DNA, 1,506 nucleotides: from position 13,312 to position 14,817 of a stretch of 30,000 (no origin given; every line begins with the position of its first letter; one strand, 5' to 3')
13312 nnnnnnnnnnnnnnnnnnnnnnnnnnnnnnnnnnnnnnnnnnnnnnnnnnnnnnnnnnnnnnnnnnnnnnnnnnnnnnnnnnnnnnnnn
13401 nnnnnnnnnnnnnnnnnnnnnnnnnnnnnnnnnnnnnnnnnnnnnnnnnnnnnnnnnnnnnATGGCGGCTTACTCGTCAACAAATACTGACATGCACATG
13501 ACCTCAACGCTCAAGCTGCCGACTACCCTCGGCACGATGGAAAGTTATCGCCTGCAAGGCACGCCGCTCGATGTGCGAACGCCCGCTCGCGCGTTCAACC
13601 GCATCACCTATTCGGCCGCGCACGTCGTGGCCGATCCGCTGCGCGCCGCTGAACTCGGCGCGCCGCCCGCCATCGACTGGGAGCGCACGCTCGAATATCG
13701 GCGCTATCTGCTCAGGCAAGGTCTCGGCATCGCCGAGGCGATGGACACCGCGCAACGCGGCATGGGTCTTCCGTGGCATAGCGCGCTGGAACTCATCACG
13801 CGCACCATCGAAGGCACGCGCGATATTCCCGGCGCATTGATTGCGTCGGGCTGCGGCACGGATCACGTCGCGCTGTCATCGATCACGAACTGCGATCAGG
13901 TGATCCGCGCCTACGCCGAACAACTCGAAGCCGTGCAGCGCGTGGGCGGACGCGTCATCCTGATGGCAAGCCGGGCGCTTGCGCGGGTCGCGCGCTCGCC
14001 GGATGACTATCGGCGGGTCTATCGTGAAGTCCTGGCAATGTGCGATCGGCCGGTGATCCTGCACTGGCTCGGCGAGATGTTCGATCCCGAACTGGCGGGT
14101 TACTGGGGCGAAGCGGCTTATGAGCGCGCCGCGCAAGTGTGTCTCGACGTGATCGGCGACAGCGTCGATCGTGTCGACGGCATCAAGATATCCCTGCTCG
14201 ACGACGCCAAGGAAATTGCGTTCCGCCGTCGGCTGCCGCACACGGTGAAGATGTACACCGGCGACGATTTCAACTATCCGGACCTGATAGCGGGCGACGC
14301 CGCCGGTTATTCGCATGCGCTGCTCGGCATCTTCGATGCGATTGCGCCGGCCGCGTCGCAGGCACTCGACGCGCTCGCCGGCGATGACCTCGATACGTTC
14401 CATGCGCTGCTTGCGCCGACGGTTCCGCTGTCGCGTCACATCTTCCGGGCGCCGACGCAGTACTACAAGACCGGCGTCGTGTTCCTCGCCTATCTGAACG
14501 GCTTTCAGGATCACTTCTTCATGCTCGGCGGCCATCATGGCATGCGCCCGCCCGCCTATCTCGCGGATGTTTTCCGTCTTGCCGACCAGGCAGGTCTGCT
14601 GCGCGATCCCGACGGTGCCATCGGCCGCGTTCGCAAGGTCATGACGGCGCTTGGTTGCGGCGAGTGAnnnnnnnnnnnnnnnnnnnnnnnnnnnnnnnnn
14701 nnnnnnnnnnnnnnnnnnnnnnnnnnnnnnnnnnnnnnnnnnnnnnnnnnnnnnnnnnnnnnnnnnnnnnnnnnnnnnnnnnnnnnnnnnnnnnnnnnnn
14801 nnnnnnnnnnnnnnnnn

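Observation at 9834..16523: Five-gene operon joining acyl-CoA enzymes to sugar-type enzymes, with a divergent CoA-transferase; no pathway match I can recognise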

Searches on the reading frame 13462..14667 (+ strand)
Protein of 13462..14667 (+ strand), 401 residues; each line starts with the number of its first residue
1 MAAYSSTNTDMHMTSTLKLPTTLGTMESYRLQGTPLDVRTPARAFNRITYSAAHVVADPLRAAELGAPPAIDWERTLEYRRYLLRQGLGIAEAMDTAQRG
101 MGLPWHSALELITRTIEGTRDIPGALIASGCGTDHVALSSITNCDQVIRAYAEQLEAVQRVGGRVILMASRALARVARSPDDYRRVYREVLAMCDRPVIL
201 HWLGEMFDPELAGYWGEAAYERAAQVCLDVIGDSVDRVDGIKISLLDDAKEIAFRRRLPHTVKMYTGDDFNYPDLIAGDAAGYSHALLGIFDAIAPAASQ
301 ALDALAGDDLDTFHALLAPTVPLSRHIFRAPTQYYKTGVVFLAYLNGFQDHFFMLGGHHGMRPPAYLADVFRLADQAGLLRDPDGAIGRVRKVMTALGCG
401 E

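Call 3: search_protein_families(library=pfam, proteins=[window:13462-14667:+])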
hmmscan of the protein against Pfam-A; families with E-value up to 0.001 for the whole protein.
window:13462-14667:+ (401 aa): 1 family
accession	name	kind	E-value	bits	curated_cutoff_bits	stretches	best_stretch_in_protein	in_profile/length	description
PF06187.17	DUF993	-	8.4e-172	571.8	24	1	17-398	1-381/382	Protein of unknown function (DUF993)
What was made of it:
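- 13492..14667 (+): DUF993 protein with the class I aldolase (DHDPS/NAL) TIM-barrel fold; Lys232 is invariant. Pfam DUF993 (call 3).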

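Call 4: search_protein_families(library=ncbifam, proteins=[window:13462-14667:+])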
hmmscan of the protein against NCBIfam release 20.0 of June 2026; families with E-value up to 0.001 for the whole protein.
window:13462-14667:+ (401 aa): 0 families

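Call 14: search_solved_structures(query=window:13492-14667:+, max_evalue=1, show_alignments=1)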
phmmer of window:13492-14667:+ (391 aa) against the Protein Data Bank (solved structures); distinct sequences matched with E-value up to 1: 2.
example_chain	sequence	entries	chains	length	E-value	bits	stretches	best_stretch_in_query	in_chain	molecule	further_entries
4dnh_A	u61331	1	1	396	3.7e-136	457.3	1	13-388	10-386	Uncharacterized protein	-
3fxa_A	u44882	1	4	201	0.49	12.5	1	92-142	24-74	SIS domain protein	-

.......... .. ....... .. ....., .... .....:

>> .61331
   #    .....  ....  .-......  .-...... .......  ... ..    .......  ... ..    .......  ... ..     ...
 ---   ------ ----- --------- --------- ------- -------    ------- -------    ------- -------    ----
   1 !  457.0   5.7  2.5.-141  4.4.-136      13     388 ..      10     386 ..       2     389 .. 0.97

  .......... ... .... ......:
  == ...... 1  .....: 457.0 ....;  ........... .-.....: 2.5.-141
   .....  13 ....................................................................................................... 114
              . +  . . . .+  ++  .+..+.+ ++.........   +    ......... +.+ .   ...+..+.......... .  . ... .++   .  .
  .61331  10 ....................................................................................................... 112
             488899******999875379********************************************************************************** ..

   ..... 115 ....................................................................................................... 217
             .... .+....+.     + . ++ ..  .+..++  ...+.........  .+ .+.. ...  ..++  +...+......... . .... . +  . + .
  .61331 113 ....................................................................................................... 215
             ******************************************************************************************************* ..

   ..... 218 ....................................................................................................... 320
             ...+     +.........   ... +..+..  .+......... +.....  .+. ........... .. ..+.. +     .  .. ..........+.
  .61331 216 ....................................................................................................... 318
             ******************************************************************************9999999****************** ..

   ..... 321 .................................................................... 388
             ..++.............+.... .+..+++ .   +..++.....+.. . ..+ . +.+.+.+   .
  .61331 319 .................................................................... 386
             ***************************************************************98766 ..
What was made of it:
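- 13492..14667 (+): PDB 4DNH, annotated as uncharacterised (call 14).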

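Call 16: find_homologous_proteins(query=window:13492-14667:+, max_evalue=1e-10)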
Query window:13492-14667:+ (391 aa): 8000 proteins with E <= 1e-10 among 8000 candidates; the best 120 are listed.
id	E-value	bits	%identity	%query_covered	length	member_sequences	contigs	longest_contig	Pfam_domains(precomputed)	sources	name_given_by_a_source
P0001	3.1e-251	851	97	99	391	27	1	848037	PF06187.18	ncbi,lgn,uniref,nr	ncbi:DUF993 family protein [Caballeronia sp. NK8]|uniref:dihydrodipicolinate synthase family protein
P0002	5.4e-235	798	89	99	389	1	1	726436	PF06187.18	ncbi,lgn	ncbi:dihydrodipicolinate synthase family protein [Caballeronia sp. HLA56]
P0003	2.6e-234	795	90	99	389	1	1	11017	PF06187.18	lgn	-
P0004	4.0e-234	795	89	99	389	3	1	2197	PF06187.18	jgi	jgi:hypothetical protein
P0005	8.1e-234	794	89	100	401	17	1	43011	PF06187.18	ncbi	-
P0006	2.3e-232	789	90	99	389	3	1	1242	PF06187.18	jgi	jgi:hypothetical protein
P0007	3.9e-232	788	89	99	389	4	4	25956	PF06187.18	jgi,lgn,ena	-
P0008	1.4e-230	783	88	99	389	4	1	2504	PF06187.18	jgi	jgi:hypothetical protein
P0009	2.9e-230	782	89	99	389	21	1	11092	PF06187.18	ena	-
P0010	3.4e-230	782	89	99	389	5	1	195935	PF06187.18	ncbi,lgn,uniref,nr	ncbi:conserved hypothetical protein [Paraburkholderia caribensis]|uniref:dihydrodipicolinate synthas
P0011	4.7e-229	778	89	99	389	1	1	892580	PF06187.18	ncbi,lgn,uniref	ncbi:dihydrodipicolinate synthase family protein [Caballeronia sp. S22]|uniref:dihydrodipicolinate s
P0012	5.8e-229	778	88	99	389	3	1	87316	PF06187.18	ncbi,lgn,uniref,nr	ncbi:dihydrodipicolinate synthase family protein [Caballeronia zhejiangensis]|uniref:dihydrodipicoli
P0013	1.9e-224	763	89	99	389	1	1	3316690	PF06187.18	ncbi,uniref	ncbi:dihydrodipicolinate synthase family protein [Burkholderia anthina]|uniref:dihydrodipicolinate s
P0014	2.1e-224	763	89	99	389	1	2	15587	PF06187.18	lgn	-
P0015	5.5e-224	761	87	99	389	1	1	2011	PF06187.18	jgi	-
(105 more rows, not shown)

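Call 18: find_related_loci(query=A1, collection=genome_contigs, flank=10000)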
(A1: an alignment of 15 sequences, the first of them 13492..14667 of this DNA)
Query A1 (391 aa) in genome_contigs; peptide patterns used: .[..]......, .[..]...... (x = any residue, [..] = any of these).
599 stretches matched a pattern (row limit reached: there are more); 593 encode a relative of the query (tblastn E <= 1e-3); the best 80 are kept; 80 distinct loci.
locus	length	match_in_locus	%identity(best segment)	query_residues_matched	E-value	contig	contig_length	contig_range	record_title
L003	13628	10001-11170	87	2-391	0e+0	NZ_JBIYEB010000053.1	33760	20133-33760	Caballeronia udeis strain GAS109 Ga0573059_53, whole genome shotgun sequence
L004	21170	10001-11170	78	2-391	0e+0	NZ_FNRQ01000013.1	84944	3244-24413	Paraburkholderia sartisoli strain LMG 24000, whole genome shotgun sequence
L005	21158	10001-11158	60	3-388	4e-154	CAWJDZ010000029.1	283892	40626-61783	MAG: uncultured Alphaproteobacteria bacterium isolate MFD04850.bin.2.297 genome assembly, contig: contig_736, whole geno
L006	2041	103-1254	62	3-389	5e-165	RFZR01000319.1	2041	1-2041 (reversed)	MAG: Alphaproteobacteria bacterium isolate WB5_3A_054 contig_100_318, whole genome shotgun sequence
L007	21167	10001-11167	64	2-389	1e-152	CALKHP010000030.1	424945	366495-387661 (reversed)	MAG TPA_asm: uncultured Alphaproteobacteria bacterium isolate SRR3997478_bin.91_CONCOCT_v1.1_MAG genome assembly, contig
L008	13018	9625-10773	62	7-390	3e-151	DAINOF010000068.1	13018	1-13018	MAG TPA_asm: Paracoccaceae bacterium isolate CTOTU7377 NODE_6203_length_13018_cov_6.944689, whole genome shotgun sequenc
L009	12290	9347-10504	61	3-389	8e-151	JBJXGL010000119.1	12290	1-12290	MAG: Aestuariivirga sp. isolate F1F2.bin.305 k127_6324897, whole genome shotgun sequence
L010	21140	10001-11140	59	7-389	4e-149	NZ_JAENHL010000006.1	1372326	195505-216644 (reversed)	Taklimakanibacter albus strain YIM B02566 GCM70020045_6, whole genome shotgun sequence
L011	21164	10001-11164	64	3-390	3e-149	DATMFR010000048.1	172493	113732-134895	MAG TPA_asm: Roseomonas sp. isolate SMAG_U13468 k141_202032, whole genome shotgun sequence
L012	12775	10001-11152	60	3-389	3e-149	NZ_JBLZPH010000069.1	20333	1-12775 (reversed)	Shinella sp. M31 S6_69, whole genome shotgun sequence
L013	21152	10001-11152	61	7-390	7e-149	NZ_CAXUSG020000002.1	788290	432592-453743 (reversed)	Rhizobium sp. LjRoot30 LJR030c2, whole genome shotgun sequence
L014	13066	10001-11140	60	7-389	6e-148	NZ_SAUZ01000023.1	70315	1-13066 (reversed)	Sinirhodobacter populi strain SK2B-1 22, whole genome shotgun sequence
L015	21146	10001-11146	60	4-389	2e-147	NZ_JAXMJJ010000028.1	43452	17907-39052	MAG: Cypionkella sp. isolate G7_metabat.bin.15_sub k141_78337, whole genome shotgun sequence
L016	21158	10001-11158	59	3-388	6e-146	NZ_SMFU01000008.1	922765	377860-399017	Marinobacterium mangrovicola strain DSM 27697 Ga0180977_102, whole genome shotgun sequence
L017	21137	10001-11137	60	7-388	8e-146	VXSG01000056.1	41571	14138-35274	MAG: Boseongicola sp. SB0665_bin_10 NODE_543_length_41571_cov_12.514862, whole genome shotgun sequence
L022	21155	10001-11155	60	1-388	6e-145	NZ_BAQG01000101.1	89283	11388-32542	Gluconacetobacter azotocaptans DSM 13594, whole genome shotgun sequence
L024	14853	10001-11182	56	2-389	3e-144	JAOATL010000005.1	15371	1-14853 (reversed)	MAG: Limnohabitans sp. isolate AF21_PE0_C3_S7_54_139 C3_S7_1623_length_15371_cov_86, whole genome shotgun sequence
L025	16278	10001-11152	58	3-389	2e-143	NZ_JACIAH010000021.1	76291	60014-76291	Rhizobium sp. BK399 Ga0365290_21, whole genome shotgun sequence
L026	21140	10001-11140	60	7-389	5e-143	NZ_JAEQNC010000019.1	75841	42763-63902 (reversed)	Rhizobium setariae strain KVB221 contig19, whole genome shotgun sequence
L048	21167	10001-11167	55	6-390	6e-138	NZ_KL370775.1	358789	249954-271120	Bradyrhizobium sp. URHD0069 N554DRAFT_scaffold00001.1, whole genome shotgun sequence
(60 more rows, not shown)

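Call 25: search_protein_families(library=pfam, proteins=[L022:13900-14916:+, L013:3498-4316:-, L013:5843-6784:+, L013:6936-7934:+, L013:6897-7913:-, L013:12139-12912:+, L013:13067-14047:+, L013:14056-15114:+, L013:15030-15911:+, L013:15912-16871:-])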
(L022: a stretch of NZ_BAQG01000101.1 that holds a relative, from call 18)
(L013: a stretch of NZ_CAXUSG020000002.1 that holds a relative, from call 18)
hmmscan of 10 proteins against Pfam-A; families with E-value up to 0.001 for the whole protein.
L022:13900-14916:+ (338 aa): 1 family
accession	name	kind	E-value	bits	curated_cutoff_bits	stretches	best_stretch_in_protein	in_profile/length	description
PF00248.27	Aldo_ket_red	-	8.9e-49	166.6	24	1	20-325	3-287/291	Aldo/keto reductase family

L013:3498-4316:- (272 aa): 1 family
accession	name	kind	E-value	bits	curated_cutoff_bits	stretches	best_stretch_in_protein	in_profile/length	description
PF00248.27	Aldo_ket_red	-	2.5e-45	155.2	24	1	18-252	16-289/291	Aldo/keto reductase family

L013:5843-6784:+ (313 aa): 2 families
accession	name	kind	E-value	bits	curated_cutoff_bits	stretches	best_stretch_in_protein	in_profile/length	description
PF00378.25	ECH_1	-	1.6e-44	152.6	27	1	68-312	4-249/251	Enoyl-CoA hydratase/isomerase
PF16113.10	ECH_2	-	1.1e-28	101.1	27.2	1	71-247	2-180/335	Enoyl-CoA hydratase/isomerase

L013:6936-7934:+ (332 aa): 0 families

L013:6897-7913:- (338 aa): 1 family
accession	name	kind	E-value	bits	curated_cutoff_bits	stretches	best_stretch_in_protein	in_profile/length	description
PF00248.27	Aldo_ket_red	-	3.7e-46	158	24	1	20-325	3-287/291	Aldo/keto reductase family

L013:12139-12912:+ (257 aa): 0 families

L013:13067-14047:+ (326 aa): 1 family
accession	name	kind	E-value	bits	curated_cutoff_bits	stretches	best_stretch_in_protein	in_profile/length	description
PF01063.24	Aminotran_4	-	3.1e-49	168.3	28.5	1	75-297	2-223/223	Amino-transferase class IV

L013:14056-15114:+ (352 aa): 1 family
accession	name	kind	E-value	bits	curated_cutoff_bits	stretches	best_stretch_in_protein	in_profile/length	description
PF03576.19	Peptidase_S58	-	3e-104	349.3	23.9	1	28-337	1-305/307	Peptidase family S58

L013:15030-15911:+ (293 aa): 1 family
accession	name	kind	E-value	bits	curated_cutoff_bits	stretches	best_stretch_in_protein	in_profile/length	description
PF04951.18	Peptidase_M55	-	8.3e-84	281.6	25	1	28-288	1-262/264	D-aminopeptidase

L013:15912-16871:- (319 aa): 2 families
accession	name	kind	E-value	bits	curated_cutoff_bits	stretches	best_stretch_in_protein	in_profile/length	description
PF00126.33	HTH_1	-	9e-20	70.8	26.6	1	10-68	2-60/60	Bacterial regulatory helix-turn-helix protein, lysR family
PF03466.25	LysR_substrate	-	2.4e-13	50.4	28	1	93-313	4-207/209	LysR substrate binding domain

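Call 26: search_protein_families(library=pfam, proteins=[L048:3701-4447:+, L048:4659-5468:+, L048:5465-6517:+, L048:6544-7392:+, L048:7389-8807:+, L048:8393-9955:+, L048:11158-12024:+, L048:12839-14728:-, L048:2456-3493:+, L048:1392-2651:+])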
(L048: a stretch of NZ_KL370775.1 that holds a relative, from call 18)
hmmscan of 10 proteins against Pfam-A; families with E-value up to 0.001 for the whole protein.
L048:3701-4447:+ (248 aa): 4 families
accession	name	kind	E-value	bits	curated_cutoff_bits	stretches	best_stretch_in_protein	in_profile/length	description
PF17938.6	TetR_C_29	-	6.7e-42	142.8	26.2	1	102-220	1-119/119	Tetracyclin repressor-like, C-terminal domain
PF00440.29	TetR_N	-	4.2e-11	42.9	24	1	34-80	1-47/47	Bacterial regulatory proteins, tetR family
PF14514.11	TetR_C_9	-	1.3e-05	25.8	25.3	1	102-223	4-123/130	Tetracyclin repressor-like, C-terminal domain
PF08362.16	TetR_C_3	-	0.00056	20.3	25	1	99-224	18-140/143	YcdC-like protein, C-terminal region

L048:4659-5468:+ (269 aa): 1 family
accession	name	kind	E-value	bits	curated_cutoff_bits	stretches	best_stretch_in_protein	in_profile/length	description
PF00528.27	BPD_transp_1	-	8.1e-34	117.4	26.4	1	85-254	1-182/184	Binding-protein-dependent transport system inner membrane component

L048:5465-6517:+ (350 aa): 2 families
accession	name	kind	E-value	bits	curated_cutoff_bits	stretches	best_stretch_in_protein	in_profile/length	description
PF09084.16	NMT1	-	9e-43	147.1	20.5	1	60-272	3-216/216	NMT1/THI5 like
PF12974.12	Phosphonate-bd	-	3.7e-05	23.7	27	1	138-200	91-159/242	ABC transporter, phosphonate, periplasmic substrate-binding protein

L048:6544-7392:+ (282 aa): 5 families
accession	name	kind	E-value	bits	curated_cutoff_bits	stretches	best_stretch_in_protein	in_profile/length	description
PF00005.33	ABC_tran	-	1.3e-32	113.6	25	1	50-189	1-136/137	ABC transporter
PF13304.12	AAA_21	-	4.3e-07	30.7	27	0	62-84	1-23/304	AAA domain, putative AbiEii toxin, Type IV TA system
PF13481.12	AAA_25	-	5.9e-05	23.2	27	0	56-221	29-190/195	AAA domain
PF13555.12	AAA_29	-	0.00017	21.7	27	1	55-88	17-50/61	P-loop containing region of AAA domain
PF09818.15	ABC_ATPase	-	0.00029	20.4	23.2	0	161-217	157-213/283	P-loop domain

L048:7389-8807:+ (472 aa): 1 family
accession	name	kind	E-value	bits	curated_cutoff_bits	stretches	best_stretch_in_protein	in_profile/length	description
PF13378.12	MR_MLE_C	-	0.00044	20.4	29.4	1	208-293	8-82/219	Enolase C-terminal domain-like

L048:8393-9955:+ (520 aa): 3 families
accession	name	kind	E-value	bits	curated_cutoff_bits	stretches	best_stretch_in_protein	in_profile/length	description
PF22725.1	GFO_IDH_MocA_C3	-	2e-23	83.1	27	1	291-422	7-123/124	GFO/IDH/MocA C-terminal domain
PF02894.22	GFO_IDH_MocA_C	-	3.9e-14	53.4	22.9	1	296-515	8-218/218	Oxidoreductase family, C-terminal alpha/beta domain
PF01408.29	GFO_IDH_MocA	-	8.2e-11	43.1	24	1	188-272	32-115/120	Oxidoreductase family, NAD-binding Rossmann fold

L048:11158-12024:+ (288 aa): 1 family
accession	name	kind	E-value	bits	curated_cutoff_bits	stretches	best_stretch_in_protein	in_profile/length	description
PF01261.30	AP_endonuc_2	-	9.6e-38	130.7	31.1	1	29-270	1-236/249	Xylose isomerase-like TIM barrel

L048:12839-14728:- (629 aa): 1 family
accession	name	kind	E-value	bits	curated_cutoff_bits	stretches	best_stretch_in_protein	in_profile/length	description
PF00067.27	p450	-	8.3e-33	114.3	22.8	1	277-601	48-432/462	Cytochrome P450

L048:2456-3493:+ (345 aa): 4 families
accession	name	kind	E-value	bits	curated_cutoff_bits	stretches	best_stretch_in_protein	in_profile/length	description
PF13468.12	Glyoxalase_3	-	2.5e-23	83.5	25.1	2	69-213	1-149/176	Glyoxalase-like domain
PF13669.12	Glyoxalase_4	-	7.3e-19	68.5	27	2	223-323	1-107/109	Glyoxalase/Bleomycin resistance protein/Dioxygenase superfamily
PF00903.31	Glyoxalase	-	5.4e-14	53.1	20.6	1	222-321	2-106/121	Glyoxalase/Bleomycin resistance protein/Dioxygenase superfamily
PF18029.7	Glyoxalase_6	-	0.00041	21.4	23.6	1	224-324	1-95/106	Glyoxalase-like domain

L048:1392-2651:+ (419 aa): 2 families
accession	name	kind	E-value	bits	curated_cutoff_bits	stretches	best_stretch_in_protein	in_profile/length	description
PF00208.27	ELFV_dehydrog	-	3.8e-69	233.5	23.4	1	182-416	1-241/241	Glutamate/Leucine/Phenylalanine/Valine dehydrogenase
PF02812.23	ELFV_dehydrog_N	-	1.1e-52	177.6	25.3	1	36-163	1-128/129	Glu/Leu/Phe/Val dehydrogenase, dimerisation domain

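Call 27: search_dna_similar(query=window:13492-14667:+, collection=plasmids, mode=protein, max_rows=60, rows=spread)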
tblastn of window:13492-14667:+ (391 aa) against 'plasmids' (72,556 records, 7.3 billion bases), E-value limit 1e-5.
Records with a match: 148; places in all: 153; records where one place covers at least 80% of the query: 145.
Best place of each record, by identity: 80-90% 1; 60-80% 60; <60% 87.
By first word of the organism name: Sinorhizobium 65; Rhizobium 23; Paraburkholderia 6; Ensifer 5; Paracoccus 5; Arthrobacter 5; Streptomyces 5; Caballeronia 2; Sagittula 2; Chelatococcus 2; and 26 more.
By predicted mobility (MOB-suite, as given by PLSDB): non-mobilizable 74; conjugative 63; mobilizable 11.
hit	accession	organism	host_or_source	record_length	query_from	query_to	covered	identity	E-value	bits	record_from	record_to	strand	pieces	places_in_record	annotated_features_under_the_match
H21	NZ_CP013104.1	Paraburkholderia caribensis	-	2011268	2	389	99%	89.2%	0e+0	638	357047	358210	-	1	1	none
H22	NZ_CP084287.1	Caballeronia zhejiangensis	Anasa tristis,Cell culture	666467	7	391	98%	75.6%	5e-173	542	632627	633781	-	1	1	dihydrodipicolinate synthase family protein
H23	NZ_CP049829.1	Janthinobacterium lividum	single organism,water pond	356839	2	389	99%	60.9%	2e-128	414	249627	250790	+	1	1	dihydrodipicolinate synthase family protein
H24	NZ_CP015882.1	Ensifer adhaerens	silty clay loam soil (pH 6.1)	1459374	7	389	98%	61.6%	4e-134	430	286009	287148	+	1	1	none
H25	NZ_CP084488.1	Ensifer adhaerens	cellculture,soil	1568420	7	389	98%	61.1%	2e-131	422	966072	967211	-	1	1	none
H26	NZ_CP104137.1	Sinorhizobium sp. C101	Phaseolus vulgaris,cell ...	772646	7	389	98%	61.1%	1e-129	417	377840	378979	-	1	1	dihydrodipicolinate synthase family protein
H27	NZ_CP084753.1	Roseateles sp. XES5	Xenopus laevis,bacterial culture,swab ...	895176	3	389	99%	60.2%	1e-132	426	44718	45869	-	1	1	dihydrodipicolinate synthase family protein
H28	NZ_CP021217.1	Sinorhizobium meliloti RU11/001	-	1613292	6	388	98%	60.8%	2e-127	411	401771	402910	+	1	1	none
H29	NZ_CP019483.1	Sinorhizobium meliloti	alfalfa,whole organism,alfalfa nodule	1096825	6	388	98%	60.8%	3e-127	410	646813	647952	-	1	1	record has no annotation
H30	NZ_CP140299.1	Sinorhizobium kummerowiae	Kummerowia stipulacea,Pure culture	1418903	6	388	98%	60.8%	3e-127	410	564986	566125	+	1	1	none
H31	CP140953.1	Sinorhizobium meliloti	Medicago lupulina,whole organism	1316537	6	388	98%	60.8%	7e-127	409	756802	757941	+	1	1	dihydrodipicolinate synthase family protein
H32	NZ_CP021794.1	Sinorhizobium meliloti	Medicago sativa,Single Cell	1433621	6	388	98%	60.8%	7e-127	409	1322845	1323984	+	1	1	none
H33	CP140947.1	Sinorhizobium meliloti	Medicago lupulina,whole organism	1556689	6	388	98%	60.8%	7e-127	409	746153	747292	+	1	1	dihydrodipicolinate synthase family protein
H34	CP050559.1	Sinorhizobium meliloti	Melilotus officinalis,cell culture,root ...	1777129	6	388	98%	60.8%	7e-127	409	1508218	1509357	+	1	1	dihydrodipicolinate synthase family protein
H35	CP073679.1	Sinorhizobium meliloti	Medicago truncatula,cell culture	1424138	7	388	98%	60.9%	2e-108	419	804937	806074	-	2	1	none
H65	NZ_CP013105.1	Paraburkholderia caribensis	-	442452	3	389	99%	55.6%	1e-120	392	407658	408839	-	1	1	dihydrodipicolinate synthase family protein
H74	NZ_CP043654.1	Glaciihabitans sp. INWT7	pure culture,soil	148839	4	379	96%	47.9%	4e-86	292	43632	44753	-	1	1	dihydrodipicolinate synthase family protein | Gfo/Idh/MocA family oxidoreductase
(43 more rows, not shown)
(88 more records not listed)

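Call 28: get_annotated_region(hit=H31, flank=12000)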
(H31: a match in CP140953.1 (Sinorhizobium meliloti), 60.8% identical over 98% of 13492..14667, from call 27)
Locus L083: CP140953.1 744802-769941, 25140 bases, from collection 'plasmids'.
description: Sinorhizobium meliloti strain ml47 plasmid pSymA, complete sequence
organism: Sinorhizobium meliloti (NCBI taxid 382)
taxonomy: Bacteria; Pseudomonadota; Alphaproteobacteria; Hyphomicrobiales; Rhizobiaceae; Sinorhizobium; Sinorhizobium meliloti
host: -; source: Medicago lupulina,whole organism; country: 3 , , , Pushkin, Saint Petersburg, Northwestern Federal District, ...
typing (MOB-suite, as given by PLSDB): conjugative; relaxase MOBQ; mating-pair formation MPF_T
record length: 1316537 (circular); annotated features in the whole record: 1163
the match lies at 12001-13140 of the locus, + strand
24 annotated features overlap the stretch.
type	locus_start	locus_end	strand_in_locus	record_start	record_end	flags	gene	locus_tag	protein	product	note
CDS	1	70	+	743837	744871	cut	-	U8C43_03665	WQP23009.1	alcohol dehydrogenase catalytic domain-containing protein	-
CDS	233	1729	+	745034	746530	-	-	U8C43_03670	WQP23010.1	aldehyde dehydrogenase family protein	-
CDS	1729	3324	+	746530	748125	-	-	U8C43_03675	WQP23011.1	GMC family oxidoreductase N-terminal domain-containing protein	-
CDS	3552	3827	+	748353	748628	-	-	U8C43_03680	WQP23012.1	type II toxin-antitoxin system ParD family antitoxin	-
CDS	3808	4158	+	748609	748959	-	-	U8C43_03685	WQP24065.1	type II toxin-antitoxin system RelE/ParE family toxin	-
CDS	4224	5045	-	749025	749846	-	-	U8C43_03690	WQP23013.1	aldo/keto reductase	-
CDS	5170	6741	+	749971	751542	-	-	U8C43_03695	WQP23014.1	acyl CoA:acetate/3-ketoacid CoA transferase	-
CDS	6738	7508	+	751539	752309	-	-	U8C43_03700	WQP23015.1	enoyl-CoA hydratase/isomerase family protein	-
CDS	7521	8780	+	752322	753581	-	-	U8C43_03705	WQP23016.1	glycerate kinase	-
CDS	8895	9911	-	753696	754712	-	-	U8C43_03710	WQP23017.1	aldo/keto reductase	-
CDS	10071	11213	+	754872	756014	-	-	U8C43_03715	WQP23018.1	acyl-CoA dehydrogenase family protein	-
CDS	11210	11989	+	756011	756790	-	-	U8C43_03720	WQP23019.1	3-ketoacyl-ACP reductase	-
CDS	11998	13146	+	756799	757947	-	-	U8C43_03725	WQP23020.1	dihydrodipicolinate synthase family protein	-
CDS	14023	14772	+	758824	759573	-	-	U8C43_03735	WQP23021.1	electron transfer flavoprotein subunit beta/FixA family protein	-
CDS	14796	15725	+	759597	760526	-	-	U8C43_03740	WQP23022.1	electron transfer flavoprotein subunit alpha/FixB family protein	-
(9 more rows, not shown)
